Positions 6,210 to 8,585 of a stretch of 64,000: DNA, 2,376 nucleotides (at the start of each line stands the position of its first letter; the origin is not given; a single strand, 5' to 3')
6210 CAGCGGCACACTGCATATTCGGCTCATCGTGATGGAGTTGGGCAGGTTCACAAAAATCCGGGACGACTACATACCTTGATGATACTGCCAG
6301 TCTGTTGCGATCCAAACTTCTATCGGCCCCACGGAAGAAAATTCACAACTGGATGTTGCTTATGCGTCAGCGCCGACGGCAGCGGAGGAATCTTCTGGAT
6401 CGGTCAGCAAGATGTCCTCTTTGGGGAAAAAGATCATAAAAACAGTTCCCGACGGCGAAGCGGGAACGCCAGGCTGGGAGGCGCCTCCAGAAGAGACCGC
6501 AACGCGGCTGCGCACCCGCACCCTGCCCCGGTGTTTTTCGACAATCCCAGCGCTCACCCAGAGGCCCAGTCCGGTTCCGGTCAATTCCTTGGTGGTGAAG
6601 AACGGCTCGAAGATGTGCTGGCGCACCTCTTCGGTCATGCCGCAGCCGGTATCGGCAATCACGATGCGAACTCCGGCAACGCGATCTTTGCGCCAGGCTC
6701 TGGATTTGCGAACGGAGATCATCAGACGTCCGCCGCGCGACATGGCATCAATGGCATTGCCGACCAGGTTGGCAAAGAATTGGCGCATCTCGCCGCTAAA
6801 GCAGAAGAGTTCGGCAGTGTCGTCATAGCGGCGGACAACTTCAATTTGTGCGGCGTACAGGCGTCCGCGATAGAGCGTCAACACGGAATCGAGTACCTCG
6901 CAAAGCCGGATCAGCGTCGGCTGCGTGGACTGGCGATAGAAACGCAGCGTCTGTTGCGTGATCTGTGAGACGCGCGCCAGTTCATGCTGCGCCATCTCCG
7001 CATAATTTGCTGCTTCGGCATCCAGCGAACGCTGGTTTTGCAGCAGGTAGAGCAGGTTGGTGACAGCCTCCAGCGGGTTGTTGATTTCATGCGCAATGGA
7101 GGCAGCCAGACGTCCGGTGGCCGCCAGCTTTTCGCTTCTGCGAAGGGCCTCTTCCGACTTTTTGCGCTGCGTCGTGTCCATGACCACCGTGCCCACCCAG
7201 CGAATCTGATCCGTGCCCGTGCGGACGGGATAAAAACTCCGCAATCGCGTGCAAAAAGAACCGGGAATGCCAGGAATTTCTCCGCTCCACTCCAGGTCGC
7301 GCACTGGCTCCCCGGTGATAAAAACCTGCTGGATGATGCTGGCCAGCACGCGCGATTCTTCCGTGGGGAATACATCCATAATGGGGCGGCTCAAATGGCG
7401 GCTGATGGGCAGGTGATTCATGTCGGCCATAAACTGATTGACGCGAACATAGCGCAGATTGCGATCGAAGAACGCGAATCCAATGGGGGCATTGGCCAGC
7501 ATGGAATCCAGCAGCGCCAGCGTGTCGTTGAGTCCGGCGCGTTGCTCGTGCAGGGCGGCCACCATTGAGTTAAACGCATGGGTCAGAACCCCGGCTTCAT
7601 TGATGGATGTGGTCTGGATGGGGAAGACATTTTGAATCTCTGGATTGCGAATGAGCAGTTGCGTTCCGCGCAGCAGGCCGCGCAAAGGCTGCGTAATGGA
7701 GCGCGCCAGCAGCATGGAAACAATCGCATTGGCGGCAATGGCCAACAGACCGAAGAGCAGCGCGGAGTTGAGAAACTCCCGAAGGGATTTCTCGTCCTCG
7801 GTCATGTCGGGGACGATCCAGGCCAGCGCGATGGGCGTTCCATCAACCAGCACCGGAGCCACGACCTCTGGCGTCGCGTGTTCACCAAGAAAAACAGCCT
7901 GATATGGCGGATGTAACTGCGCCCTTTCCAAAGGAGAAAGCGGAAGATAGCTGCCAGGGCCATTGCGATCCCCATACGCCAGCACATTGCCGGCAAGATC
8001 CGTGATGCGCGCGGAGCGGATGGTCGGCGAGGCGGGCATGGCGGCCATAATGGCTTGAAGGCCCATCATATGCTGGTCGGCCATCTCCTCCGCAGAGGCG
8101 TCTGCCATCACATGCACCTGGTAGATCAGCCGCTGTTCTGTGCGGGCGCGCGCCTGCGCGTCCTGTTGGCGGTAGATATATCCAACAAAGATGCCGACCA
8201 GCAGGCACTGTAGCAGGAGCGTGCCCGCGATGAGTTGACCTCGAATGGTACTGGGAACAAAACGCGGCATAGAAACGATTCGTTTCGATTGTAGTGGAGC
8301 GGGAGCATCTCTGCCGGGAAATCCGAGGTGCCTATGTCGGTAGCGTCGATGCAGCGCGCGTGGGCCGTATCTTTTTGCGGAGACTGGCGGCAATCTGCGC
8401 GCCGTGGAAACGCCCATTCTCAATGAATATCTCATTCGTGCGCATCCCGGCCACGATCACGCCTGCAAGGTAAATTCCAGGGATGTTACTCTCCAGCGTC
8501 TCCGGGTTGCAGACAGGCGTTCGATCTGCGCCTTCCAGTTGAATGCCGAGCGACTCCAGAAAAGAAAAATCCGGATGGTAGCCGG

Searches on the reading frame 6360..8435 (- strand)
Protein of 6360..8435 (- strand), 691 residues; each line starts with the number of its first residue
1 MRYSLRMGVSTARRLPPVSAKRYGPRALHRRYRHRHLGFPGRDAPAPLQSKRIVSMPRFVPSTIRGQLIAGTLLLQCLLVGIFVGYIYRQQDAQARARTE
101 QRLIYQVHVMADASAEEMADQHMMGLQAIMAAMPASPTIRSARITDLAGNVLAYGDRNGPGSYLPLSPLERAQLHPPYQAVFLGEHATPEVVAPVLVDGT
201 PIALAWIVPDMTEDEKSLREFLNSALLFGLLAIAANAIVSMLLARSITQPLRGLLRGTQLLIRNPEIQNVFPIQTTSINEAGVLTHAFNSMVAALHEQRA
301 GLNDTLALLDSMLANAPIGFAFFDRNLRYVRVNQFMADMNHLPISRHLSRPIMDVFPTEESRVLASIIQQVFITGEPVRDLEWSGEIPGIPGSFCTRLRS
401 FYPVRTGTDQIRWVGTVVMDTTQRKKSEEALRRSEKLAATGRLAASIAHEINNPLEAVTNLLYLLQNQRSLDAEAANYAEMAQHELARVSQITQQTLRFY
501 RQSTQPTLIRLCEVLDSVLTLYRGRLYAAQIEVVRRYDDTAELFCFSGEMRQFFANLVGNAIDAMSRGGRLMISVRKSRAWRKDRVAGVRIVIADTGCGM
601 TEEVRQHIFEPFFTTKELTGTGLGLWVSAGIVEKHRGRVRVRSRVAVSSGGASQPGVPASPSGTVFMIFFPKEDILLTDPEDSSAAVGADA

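Call 4: search_protein_families(library=pfam, proteins=[window:6360-8435:-])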
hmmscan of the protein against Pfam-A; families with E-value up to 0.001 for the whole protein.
window:6360-8435:- (691 aa): 3 families
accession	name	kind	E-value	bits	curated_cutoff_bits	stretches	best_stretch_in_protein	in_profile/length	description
PF02518.31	HATPase_c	-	2.3e-21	76.7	26.4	1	550-673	6-110/111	Histidine kinase-, DNA gyrase B-, and HSP90-like ATPase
PF00512.31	HisKA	-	1.6e-09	38.1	26.9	1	441-502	3-63/66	His Kinase A (phospho-acceptor) domain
PF08448.16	PAS_4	-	3.8e-08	34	23.1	1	314-425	2-109/110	PAS fold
